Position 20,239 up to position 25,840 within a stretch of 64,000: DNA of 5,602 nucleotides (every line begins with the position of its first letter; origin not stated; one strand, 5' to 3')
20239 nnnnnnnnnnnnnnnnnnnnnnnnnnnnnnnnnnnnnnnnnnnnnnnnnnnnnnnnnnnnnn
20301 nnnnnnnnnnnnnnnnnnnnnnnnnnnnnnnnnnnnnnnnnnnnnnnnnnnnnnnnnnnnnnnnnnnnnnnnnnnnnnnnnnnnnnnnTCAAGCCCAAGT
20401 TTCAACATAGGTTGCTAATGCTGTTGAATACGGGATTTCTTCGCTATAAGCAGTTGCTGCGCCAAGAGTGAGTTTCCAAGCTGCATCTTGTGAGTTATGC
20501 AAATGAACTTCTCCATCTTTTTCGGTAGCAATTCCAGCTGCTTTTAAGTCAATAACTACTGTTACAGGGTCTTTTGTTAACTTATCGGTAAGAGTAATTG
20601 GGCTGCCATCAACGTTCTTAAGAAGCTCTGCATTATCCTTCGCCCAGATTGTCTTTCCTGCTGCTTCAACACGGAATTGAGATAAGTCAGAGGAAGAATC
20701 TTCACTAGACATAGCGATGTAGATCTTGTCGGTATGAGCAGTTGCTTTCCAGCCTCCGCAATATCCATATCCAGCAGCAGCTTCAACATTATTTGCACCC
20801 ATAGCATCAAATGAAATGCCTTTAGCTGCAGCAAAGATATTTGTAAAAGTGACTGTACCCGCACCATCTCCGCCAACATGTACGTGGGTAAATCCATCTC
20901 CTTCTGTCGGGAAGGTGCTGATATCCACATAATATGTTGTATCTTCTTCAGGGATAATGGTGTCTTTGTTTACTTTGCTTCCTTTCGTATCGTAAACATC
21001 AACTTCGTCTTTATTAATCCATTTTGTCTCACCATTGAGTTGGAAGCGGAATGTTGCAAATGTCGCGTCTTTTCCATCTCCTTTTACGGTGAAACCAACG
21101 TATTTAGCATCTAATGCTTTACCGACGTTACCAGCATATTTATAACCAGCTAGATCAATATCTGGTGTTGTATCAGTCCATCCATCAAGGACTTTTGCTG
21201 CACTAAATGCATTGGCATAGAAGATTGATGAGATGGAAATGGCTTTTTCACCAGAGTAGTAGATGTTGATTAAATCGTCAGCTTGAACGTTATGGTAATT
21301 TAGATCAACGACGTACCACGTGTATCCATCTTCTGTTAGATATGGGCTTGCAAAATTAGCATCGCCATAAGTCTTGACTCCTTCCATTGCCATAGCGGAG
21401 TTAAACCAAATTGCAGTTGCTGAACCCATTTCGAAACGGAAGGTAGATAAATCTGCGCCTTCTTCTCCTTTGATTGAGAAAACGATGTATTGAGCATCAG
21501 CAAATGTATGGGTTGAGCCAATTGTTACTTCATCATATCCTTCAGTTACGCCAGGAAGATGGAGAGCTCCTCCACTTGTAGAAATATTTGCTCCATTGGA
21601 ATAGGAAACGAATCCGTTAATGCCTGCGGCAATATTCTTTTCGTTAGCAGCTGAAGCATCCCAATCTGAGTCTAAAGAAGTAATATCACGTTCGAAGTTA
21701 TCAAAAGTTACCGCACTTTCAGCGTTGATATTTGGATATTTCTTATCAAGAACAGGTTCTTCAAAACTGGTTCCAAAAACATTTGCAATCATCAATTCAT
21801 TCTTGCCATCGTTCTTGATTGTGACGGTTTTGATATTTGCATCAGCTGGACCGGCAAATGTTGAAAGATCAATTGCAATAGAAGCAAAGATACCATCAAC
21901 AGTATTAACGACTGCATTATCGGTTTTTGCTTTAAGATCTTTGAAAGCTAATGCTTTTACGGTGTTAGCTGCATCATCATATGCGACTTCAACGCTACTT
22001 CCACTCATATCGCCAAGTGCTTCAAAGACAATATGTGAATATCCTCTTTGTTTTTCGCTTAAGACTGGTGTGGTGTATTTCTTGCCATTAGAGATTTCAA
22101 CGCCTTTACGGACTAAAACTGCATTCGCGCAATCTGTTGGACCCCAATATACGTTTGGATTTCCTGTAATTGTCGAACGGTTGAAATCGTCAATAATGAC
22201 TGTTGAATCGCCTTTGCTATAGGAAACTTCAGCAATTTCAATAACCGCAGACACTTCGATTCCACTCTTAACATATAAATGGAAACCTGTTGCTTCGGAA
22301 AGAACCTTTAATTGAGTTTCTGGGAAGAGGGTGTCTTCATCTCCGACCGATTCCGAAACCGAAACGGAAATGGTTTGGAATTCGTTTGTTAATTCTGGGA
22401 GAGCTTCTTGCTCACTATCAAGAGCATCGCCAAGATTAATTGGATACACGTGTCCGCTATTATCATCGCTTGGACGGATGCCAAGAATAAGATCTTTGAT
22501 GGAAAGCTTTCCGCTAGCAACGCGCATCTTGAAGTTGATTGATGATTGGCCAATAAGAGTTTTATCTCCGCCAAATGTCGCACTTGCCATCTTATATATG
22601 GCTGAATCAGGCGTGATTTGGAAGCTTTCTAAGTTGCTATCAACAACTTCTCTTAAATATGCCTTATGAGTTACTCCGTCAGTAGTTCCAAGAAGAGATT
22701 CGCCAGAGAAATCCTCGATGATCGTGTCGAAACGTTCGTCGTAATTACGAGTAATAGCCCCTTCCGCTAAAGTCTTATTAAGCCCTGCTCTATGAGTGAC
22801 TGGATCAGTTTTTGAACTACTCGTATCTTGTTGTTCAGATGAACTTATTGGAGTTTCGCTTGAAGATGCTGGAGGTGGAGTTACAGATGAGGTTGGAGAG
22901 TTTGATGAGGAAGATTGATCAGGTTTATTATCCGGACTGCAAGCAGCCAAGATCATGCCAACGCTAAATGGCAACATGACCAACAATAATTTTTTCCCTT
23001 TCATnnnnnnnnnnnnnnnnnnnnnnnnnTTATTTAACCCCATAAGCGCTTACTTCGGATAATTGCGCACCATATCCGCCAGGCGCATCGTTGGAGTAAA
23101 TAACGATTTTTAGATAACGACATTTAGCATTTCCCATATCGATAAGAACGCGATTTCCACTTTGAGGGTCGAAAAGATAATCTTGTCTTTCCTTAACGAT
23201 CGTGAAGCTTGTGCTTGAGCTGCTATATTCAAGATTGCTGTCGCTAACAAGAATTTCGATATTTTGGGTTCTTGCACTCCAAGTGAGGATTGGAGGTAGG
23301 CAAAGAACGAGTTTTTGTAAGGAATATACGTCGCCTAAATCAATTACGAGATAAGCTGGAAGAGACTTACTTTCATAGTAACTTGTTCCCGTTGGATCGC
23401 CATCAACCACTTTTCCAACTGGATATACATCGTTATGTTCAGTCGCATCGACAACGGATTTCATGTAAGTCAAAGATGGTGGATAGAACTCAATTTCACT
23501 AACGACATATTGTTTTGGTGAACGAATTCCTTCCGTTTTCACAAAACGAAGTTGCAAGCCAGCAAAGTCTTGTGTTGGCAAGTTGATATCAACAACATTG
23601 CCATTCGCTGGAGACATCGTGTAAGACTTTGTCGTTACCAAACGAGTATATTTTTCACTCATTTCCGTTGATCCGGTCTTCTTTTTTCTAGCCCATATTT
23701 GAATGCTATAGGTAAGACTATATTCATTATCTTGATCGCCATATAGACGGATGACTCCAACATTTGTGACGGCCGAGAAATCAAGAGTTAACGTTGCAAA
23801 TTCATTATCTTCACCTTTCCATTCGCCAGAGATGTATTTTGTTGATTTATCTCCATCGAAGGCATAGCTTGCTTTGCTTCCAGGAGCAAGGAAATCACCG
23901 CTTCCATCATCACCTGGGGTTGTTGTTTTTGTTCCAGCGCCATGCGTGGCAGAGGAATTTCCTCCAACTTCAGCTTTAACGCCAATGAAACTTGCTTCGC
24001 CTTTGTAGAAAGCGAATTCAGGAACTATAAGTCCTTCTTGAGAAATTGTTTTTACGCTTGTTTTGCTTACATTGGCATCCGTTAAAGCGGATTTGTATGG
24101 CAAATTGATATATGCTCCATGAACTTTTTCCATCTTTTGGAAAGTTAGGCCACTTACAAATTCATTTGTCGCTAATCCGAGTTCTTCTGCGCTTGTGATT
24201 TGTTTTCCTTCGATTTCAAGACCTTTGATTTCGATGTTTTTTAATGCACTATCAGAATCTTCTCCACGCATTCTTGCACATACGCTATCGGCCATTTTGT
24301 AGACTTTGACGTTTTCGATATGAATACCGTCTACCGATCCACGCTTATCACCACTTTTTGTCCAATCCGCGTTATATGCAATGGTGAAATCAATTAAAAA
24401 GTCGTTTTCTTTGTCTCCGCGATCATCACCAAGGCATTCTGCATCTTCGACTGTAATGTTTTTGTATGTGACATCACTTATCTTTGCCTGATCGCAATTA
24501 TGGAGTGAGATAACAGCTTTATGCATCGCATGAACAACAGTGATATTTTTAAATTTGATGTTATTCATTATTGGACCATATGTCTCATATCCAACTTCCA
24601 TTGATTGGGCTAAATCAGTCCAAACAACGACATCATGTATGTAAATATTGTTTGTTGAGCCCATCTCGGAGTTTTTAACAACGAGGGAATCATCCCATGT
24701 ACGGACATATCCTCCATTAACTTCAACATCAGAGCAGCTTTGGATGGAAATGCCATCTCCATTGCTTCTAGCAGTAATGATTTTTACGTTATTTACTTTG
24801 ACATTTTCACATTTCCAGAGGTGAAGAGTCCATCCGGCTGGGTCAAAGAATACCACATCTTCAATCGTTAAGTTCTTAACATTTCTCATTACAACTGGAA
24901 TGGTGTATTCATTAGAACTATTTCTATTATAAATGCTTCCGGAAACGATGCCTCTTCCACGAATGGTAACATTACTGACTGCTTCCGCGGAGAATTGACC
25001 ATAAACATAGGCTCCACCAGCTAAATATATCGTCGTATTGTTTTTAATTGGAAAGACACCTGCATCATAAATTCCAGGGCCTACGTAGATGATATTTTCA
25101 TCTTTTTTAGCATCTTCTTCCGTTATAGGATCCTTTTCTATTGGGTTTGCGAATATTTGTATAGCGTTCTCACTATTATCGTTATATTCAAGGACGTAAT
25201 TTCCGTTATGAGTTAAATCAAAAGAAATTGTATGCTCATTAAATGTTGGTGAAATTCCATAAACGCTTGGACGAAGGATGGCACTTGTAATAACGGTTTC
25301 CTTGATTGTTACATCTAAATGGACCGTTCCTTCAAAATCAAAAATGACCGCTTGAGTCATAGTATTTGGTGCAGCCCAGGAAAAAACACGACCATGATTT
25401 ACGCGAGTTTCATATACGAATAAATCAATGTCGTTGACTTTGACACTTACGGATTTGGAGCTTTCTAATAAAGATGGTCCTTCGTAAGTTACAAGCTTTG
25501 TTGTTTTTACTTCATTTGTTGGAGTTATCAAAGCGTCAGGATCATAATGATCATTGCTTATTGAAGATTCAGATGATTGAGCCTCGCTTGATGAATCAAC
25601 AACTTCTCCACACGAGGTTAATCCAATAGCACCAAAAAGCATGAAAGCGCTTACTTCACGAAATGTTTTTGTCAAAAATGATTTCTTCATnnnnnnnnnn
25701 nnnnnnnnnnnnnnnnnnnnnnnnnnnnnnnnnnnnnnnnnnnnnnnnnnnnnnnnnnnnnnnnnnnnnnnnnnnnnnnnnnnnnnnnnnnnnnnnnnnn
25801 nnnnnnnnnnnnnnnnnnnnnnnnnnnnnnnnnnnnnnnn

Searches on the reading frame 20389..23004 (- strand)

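Call 23: search_protein_families(library=pfam, proteins=[window:20389-23004:-], max_evalue=0.00001)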
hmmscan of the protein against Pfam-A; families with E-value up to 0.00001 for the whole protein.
window:20389-23004:- (871 aa): 0 families

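Call 78: search_protein_families(library=pfam, proteins=[window:20389-23004:-], max_evalue=1)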
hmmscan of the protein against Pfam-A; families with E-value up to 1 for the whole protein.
window:20389-23004:- (871 aa): 1 family
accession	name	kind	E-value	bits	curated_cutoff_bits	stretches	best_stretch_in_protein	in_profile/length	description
PF08619.15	Nha1_C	-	0.086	12.5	23.7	1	28-107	100-176/464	Alkali metal cation/H+ antiporter Nha1 C terminus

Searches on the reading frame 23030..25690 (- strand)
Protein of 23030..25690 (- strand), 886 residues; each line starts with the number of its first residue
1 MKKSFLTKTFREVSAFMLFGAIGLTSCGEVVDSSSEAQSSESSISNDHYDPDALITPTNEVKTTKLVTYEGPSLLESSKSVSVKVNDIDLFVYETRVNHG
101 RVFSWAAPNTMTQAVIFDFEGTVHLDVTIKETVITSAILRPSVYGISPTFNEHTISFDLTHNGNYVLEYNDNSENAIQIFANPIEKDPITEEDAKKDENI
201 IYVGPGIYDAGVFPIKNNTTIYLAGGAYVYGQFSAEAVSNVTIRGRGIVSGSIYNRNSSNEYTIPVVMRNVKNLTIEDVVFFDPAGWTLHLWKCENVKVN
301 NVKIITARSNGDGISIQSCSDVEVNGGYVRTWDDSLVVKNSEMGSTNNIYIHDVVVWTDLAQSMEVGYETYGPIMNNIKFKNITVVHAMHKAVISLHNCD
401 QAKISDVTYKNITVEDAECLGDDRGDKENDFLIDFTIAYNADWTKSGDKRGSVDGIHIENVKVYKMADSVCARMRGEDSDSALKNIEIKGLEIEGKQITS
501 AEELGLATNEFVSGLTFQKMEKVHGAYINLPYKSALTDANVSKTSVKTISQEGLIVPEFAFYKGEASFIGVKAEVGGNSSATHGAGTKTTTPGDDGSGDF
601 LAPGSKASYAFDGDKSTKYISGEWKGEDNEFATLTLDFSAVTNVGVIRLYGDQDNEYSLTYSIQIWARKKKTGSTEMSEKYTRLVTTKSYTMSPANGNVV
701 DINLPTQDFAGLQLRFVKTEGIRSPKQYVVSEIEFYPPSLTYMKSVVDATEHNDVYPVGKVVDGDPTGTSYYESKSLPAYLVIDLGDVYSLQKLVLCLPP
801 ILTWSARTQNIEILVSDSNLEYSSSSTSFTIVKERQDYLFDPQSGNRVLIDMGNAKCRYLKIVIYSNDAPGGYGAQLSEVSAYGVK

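Call 23: search_protein_families(library=pfam, proteins=[window:23030-25690:-], max_evalue=0.00001)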
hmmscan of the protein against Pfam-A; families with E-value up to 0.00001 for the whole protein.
window:23030-25690:- (886 aa): 3 families
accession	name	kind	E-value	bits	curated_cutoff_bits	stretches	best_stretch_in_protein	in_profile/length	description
PF00754.31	F5_F8_type_C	-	1.4e-15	58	28.2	1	604-707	11-101/127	F5/8 type C domain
PF22633.2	F5_F8_type_C_2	-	5.2e-14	53.1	27.8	1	760-862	1-91/91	NedA-like, galactose-binding domain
PF00295.23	Glyco_hydro_28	-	8.2e-10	38.7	22.9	1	232-417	52-243/324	Glycosyl hydrolases family 28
